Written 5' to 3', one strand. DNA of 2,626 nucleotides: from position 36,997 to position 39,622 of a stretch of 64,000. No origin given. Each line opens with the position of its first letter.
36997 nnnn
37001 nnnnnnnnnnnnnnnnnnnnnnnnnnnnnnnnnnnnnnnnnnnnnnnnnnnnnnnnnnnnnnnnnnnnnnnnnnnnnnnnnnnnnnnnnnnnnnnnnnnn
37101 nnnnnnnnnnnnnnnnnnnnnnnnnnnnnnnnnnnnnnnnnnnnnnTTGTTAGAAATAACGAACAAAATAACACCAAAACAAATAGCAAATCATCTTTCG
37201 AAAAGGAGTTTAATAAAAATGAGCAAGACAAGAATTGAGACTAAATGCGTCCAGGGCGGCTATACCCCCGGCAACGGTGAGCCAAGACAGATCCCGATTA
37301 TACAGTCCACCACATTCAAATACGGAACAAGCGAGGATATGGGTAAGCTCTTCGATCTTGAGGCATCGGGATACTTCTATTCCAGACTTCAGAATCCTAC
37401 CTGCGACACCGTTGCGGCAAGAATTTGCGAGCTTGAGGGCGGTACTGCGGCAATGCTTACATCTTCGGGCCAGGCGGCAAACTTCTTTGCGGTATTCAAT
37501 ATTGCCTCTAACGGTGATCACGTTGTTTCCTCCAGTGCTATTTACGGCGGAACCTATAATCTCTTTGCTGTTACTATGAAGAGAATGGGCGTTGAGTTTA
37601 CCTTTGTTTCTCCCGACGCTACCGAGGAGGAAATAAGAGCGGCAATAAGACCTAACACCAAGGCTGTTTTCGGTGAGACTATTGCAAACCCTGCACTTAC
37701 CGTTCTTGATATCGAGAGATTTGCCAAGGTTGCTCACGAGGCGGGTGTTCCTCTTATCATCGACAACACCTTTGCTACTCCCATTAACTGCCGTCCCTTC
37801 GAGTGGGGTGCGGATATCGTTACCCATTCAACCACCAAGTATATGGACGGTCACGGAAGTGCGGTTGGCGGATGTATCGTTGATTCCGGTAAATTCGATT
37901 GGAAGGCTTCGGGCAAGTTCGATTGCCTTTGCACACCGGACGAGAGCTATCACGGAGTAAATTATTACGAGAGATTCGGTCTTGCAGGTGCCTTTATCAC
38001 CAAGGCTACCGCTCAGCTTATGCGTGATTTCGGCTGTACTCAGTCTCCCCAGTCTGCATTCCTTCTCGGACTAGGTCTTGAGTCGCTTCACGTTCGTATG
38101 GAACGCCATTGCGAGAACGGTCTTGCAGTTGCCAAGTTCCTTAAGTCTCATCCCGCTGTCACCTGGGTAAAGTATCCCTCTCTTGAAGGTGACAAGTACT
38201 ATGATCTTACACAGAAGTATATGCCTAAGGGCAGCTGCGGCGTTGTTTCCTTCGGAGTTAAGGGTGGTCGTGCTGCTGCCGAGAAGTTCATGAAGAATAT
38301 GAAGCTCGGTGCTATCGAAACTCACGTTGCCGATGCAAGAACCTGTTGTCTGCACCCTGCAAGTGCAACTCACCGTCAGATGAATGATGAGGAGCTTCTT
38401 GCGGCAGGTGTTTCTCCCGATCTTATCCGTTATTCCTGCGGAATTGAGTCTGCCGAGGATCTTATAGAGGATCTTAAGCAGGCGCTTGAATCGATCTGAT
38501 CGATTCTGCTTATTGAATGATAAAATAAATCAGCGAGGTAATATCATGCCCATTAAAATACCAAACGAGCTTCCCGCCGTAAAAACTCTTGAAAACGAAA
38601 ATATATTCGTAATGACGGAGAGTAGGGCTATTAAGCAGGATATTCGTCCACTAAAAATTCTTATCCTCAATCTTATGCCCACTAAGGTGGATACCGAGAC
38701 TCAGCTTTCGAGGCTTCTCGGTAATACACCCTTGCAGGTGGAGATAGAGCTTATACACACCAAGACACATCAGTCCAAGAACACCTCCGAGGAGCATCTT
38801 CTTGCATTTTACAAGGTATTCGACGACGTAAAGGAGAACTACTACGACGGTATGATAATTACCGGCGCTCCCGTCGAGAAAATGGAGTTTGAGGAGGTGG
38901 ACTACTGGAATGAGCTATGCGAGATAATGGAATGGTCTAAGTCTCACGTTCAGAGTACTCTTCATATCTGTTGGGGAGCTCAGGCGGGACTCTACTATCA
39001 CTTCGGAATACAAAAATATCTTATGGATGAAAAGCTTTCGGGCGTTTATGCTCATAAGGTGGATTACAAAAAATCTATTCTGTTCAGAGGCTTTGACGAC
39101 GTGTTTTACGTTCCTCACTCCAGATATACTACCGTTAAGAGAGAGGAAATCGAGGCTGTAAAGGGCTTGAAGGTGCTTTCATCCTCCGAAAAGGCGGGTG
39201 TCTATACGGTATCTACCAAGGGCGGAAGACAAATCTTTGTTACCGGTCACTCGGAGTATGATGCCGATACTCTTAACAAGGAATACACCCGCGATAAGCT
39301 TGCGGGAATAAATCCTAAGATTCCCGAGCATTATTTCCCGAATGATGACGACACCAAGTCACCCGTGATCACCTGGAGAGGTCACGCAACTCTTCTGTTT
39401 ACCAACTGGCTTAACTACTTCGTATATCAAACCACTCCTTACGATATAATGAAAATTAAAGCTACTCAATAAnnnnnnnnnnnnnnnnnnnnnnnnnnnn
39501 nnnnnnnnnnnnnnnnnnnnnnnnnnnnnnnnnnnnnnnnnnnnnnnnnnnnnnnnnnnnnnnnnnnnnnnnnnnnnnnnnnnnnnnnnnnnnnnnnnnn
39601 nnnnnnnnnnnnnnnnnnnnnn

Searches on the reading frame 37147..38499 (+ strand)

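Call 37: search_protein_families(library=pfam, proteins=[window:37147-38499:+], max_evalue=0.01)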
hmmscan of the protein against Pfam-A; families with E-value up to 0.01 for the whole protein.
window:37147-38499:+ (450 aa): 4 families
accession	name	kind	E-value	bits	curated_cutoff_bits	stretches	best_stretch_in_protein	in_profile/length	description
PF01053.26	Cys_Met_Meta_PP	-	3.7e-122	408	27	1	31-448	1-381/381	Cys/Met metabolism PLP-dependent enzyme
PF01041.23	DegT_DnrJ_EryC1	-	4.9e-05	23.2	19.8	1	84-208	24-147/360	DegT/DnrJ/EryC1/StrS aminotransferase family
PF00266.25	Aminotran_5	-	0.00036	20.1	21.5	1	109-233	71-203/371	Aminotransferase class-V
PF01212.27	Beta_elim_lyase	-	0.001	18.9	27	1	83-249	31-214/288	Beta-eliminating lyase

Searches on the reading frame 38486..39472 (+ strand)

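Call 37: search_protein_families(library=pfam, proteins=[window:38486-39472:+], max_evalue=0.01)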
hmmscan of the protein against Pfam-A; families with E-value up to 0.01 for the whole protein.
window:38486-39472:+ (328 aa): 1 family
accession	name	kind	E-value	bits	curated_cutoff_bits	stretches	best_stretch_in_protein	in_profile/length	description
PF04204.22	HTS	-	1.1e-142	474.9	27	1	22-319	1-298/298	Homoserine O-succinyltransferase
